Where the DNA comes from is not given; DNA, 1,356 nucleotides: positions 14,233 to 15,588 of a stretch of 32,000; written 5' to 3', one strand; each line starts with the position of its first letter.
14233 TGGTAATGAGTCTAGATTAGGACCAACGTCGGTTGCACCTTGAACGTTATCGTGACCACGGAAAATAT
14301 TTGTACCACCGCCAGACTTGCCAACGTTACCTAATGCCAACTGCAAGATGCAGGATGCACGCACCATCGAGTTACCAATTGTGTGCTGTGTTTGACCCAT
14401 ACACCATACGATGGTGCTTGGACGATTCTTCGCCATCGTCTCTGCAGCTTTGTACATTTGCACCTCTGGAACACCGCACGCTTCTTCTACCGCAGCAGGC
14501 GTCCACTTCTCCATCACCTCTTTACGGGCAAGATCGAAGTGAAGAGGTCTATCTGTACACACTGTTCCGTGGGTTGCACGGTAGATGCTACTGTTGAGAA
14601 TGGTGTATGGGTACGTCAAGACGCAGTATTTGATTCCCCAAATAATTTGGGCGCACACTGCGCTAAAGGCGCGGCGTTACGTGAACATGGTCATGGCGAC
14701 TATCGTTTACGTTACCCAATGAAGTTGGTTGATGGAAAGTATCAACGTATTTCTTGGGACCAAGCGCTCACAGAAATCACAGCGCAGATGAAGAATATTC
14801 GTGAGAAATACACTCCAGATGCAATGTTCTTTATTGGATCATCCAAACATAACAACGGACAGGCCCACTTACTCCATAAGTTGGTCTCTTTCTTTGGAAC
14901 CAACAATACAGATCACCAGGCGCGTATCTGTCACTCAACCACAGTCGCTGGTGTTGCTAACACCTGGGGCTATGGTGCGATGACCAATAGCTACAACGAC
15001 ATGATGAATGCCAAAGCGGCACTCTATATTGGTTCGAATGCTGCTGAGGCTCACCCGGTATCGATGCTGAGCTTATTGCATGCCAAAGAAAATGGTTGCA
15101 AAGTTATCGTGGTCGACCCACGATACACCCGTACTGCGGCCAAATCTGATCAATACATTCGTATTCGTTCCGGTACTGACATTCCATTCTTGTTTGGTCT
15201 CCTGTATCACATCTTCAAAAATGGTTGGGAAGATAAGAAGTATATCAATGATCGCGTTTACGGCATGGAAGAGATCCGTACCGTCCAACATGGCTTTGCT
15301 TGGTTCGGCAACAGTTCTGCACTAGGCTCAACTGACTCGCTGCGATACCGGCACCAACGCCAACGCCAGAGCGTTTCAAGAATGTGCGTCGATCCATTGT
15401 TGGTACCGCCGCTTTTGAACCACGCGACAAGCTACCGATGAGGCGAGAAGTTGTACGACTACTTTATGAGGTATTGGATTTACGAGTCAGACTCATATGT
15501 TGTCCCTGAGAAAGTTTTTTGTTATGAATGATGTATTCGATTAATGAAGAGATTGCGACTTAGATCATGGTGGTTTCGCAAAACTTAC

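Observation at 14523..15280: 758-bp inversion inside fdhA bounded by a 5-bp inverted microhomology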

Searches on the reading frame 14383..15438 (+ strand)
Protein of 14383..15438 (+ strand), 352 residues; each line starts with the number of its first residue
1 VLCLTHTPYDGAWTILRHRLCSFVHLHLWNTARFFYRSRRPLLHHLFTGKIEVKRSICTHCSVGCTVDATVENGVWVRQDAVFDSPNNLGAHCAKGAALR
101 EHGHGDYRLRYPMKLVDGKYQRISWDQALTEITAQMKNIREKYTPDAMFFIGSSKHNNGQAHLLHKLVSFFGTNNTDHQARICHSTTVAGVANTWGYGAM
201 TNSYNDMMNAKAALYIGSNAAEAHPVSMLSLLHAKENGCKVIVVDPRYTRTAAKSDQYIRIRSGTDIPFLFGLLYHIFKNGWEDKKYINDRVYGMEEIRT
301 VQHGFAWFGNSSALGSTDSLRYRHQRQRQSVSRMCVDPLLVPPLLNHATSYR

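Call 32: find_homologous_proteins(query=window:14383-15438:+, max_evalue=1e-10)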
Query window:14383-15438:+ (352 aa): 2917 proteins with E <= 1e-10 among 4119 candidates; the best 120 are listed.
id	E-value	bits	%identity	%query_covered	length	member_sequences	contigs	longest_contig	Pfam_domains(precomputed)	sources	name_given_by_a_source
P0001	2.6e-156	539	90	71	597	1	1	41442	PF00384.28,PF04879.22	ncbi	-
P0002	5.6e-150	518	86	71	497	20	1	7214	PF00384.28,PF04879.22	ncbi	ncbi:MAG: hypothetical protein RLY18_581, partial [Pseudomonadota bacterium]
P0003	7.0e-150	518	86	71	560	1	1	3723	PF00384.28,PF04879.22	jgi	-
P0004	9.2e-150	517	86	71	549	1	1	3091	PF00384.28,PF04879.22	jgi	-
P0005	1.3e-149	517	86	71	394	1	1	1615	PF00384.28,PF04879.22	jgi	jgi:formate dehydrogenase major subunit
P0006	2.0e-149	516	86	71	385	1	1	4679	PF00384.28,PF04879.22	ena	-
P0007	2.1e-149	516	86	71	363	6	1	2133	PF00384.28,PF04879.22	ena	-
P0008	3.3e-149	515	86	71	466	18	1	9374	PF00384.28,PF04879.22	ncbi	ncbi:MAG: hypothetical protein RLZZ202_102, partial [Pseudomonadota bacterium]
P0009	5.3e-149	515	86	71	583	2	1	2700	PF00384.28,PF04879.22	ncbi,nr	ncbi:MAG: twin-arginine translocation signal domain-containing protein, partial [Burkholderiaceae ba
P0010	5.6e-149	515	86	71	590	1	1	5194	PF00384.28,PF04879.22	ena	-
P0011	1.1e-148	514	86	71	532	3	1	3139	PF00384.28,PF04879.22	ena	-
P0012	3.3e-146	505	83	71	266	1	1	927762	PF00384.28,PF04879.22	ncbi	-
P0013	1.8e-145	503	83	72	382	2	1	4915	PF00384.28,PF04879.22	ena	-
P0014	1.9e-145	503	79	76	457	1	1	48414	PF00384.28,PF04879.22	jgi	jgi:formate dehydrogenase major subunit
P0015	4.0e-145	502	82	71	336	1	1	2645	PF00384.28,PF04879.22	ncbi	ncbi:MAG: molybdopterin-dependent oxidoreductase, partial [Polynucleobacter victoriensis]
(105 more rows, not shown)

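Call 33: find_encoding_contigs(protein=P0001, flank=10000, max_places=4)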
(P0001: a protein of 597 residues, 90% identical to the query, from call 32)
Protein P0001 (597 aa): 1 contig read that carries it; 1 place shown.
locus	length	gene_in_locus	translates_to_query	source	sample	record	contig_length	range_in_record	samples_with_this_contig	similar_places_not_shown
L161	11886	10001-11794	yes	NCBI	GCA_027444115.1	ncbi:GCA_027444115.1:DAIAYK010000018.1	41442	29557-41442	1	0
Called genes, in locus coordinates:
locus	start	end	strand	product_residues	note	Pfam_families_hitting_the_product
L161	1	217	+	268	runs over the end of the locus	PF11249:DUF3047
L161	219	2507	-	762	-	PF00403:HMA, PF00122:E1-E2_ATPase, PF00702:Hydrolase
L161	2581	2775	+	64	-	PF00403:HMA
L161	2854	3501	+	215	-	PF01865:PhoU_div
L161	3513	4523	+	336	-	PF01384:PHO4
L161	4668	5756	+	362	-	PF01883:FeS_assembly_P, PF00142:Fer4_NifH (weak), PF01656:CbiA, PF09140:MipZ, PF10609:ParA, PF13614:AAA_31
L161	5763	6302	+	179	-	PF11749:DUF3305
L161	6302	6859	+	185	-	PF11748:DUF3306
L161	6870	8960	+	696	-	PF00037:Fer4, PF12837:Fer4_6 (weak), PF13237:Fer4_10 (weak), PF12838:Fer4_7, PF13187:Fer4_9 (weak), PF14697:Fer4_21 (weak), PF00037:Fer4, PF12837:Fer4_6 (weak), +9 more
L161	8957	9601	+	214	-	PF02613:Nitrate_red_del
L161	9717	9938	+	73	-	-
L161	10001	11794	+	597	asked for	PF04879:Molybdop_Fe4S4, PF00384:Molybdopterin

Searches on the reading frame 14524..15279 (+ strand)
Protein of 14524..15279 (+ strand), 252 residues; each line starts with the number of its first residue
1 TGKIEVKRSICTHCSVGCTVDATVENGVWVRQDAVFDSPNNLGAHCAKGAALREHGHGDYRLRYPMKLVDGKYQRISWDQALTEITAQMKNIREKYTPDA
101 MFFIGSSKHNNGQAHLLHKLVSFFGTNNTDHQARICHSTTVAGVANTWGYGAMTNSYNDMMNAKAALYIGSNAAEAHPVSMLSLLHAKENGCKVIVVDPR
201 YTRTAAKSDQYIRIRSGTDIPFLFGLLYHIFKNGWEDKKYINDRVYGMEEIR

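Call 8: find_related_loci(query=window:14524-15279:+, collection=genome_contigs, flank=6000)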
Query seq(252 aa) (252 aa) in genome_contigs; peptide patterns used: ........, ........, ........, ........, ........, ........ (x = any residue, [..] = any of these).
600 stretches matched a pattern (row limit reached: there are more); 581 encode a relative of the query (tblastn E <= 1e-3); the best 80 are kept; 80 distinct loci.
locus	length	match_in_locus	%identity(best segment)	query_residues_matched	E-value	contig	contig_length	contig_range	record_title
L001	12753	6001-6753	96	2-252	3e-170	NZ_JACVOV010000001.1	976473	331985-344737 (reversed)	Polynucleobacter sp. AP-Capit-er-40B-B4 AP-Capit-er-40B-B4__NODE_1_length_976473_cov_199.6, whole genome shotgun sequenc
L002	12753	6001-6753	95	2-252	3e-168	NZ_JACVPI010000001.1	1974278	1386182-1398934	Polynucleobacter sp. JS-Polo-80-F4 NODE_1_length_1974278_cov_155.375624, whole genome shotgun sequence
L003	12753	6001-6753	94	2-252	2e-167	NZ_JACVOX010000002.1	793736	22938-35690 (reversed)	Polynucleobacter sp. AP-Kaivos-20-H2 NODE_2_length_793736_cov_121.504347, whole genome shotgun sequence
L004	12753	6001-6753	94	2-252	9e-168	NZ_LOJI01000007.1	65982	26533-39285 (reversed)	Polynucleobacter yangtzensis strain MWH-JaK3 Ga0068521_107, whole genome shotgun sequence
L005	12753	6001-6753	94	2-252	8e-167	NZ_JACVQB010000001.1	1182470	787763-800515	Polynucleobacter sp. UK-Kesae-W10 2634500842, whole genome shotgun sequence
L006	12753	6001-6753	94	2-252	8e-167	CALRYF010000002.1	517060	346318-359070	MAG: Polynucleobacter meluiroseus isolate JJ-MA1B5-281-2-mx-bin649 genome assembly, contig: JJ-MA1B5-281-C2, whole genom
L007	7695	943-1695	93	2-252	5e-166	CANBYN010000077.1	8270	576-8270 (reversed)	MAG: Burkholderiaceae bacterium isolate JR-MC-C-240519-70 genome assembly, contig: JR-MC-C-240519-C10053, whole genome s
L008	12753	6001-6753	92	2-252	2e-165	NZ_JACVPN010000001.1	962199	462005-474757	Polynucleobacter sp. MWH-Berg-3C6 MWH-Berg-3C6_cov_ca130, whole genome shotgun sequence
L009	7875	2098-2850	90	2-252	2e-163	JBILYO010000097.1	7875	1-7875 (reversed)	MAG: Polynucleobacter sp. isolate ME2019-02-15D0_3300044639_group8_bin2 Rohwer_bin2205_scaffold_5631_c1, whole genome sh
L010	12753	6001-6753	90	2-252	4e-163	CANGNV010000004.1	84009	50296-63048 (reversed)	MAG: Burkholderiaceae bacterium isolate Jr-7aug17-180 genome assembly, contig: Jr-7aug17-C388, whole genome shotgun sequ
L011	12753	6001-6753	90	2-252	4e-163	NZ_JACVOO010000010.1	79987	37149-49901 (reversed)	Polynucleobacter sp. 31A-FELB NODE_10_length_79987_cov_133.067856, whole genome shotgun sequence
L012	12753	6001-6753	90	2-252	7e-163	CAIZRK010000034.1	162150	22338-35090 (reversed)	MAG: uncultured beta proteobacterium isolate Loc080925-6m_bin-0668 genome assembly, contig: bin-0668:34/44, whole genome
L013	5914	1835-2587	90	2-252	2e-164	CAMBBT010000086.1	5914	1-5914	MAG: Polynucleobacter meluiroseus isolate TrH-03may19-188 genome assembly, contig: TrH-03may19-C31395, whole genome shot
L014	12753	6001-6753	90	2-252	7e-163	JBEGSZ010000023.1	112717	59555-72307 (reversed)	MAG: Pseudomonadota bacterium isolate pringlecreek_2019_sw_WHONDRS-S19S_0025_B_bin.90 scaffold_432873, whole genome shot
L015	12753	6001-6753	90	2-252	8e-163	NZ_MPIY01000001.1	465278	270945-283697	Polynucleobacter sphagniphilus strain MWH-Weng1-1 2574185727, whole genome shotgun sequence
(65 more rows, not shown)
